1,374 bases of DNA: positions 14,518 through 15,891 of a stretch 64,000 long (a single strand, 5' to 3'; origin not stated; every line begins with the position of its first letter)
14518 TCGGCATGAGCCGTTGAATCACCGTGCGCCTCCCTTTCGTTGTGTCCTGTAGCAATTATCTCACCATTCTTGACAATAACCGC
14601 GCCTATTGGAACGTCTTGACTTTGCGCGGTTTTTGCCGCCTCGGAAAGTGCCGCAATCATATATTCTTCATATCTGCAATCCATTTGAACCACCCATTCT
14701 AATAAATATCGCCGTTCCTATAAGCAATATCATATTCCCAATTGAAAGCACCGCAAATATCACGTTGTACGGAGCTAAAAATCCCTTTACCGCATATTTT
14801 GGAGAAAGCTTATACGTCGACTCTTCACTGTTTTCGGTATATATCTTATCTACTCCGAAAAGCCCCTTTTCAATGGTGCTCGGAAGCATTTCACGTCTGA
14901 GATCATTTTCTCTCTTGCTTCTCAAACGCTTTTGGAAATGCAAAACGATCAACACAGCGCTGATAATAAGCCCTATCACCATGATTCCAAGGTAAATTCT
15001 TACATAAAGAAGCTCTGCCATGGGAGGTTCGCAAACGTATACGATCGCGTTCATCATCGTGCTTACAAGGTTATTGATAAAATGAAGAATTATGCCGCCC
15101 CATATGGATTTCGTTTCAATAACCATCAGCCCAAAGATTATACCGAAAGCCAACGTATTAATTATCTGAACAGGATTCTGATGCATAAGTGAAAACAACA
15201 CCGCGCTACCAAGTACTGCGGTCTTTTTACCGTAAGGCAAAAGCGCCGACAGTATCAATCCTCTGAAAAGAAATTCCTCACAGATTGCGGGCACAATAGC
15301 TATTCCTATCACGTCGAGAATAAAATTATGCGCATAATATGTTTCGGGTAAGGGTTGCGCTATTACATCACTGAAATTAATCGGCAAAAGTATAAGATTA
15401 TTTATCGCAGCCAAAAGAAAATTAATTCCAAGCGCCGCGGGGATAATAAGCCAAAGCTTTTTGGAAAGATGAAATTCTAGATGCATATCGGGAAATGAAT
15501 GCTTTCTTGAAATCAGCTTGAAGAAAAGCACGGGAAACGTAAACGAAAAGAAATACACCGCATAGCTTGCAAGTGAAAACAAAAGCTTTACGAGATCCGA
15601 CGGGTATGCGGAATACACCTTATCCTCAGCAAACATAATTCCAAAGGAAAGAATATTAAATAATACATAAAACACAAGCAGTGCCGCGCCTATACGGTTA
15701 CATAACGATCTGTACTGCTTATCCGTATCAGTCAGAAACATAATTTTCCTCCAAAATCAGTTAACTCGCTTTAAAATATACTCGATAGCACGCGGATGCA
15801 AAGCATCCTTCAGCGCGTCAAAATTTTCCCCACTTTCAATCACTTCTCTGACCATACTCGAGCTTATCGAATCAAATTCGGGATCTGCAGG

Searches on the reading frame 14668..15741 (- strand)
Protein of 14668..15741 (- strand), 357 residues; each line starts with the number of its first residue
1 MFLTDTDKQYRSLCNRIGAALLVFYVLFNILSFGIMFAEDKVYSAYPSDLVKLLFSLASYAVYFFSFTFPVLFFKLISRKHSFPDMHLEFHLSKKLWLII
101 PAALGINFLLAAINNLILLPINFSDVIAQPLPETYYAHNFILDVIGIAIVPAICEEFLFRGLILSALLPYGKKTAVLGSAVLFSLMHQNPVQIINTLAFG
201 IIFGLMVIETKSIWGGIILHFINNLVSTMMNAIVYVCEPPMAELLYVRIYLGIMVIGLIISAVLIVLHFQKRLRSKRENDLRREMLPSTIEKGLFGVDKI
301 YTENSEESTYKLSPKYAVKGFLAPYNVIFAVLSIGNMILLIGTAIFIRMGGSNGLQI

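Call 49: search_protein_families(library=phrogs, proteins=[window:14668-15741:-], max_evalue=0.001)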
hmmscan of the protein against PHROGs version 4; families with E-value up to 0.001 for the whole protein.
window:14668-15741:- (357 aa): 1 family
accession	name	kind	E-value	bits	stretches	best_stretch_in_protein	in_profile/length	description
phrog_28058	-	unknown function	0.00068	20.4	1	144-228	136-227/258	-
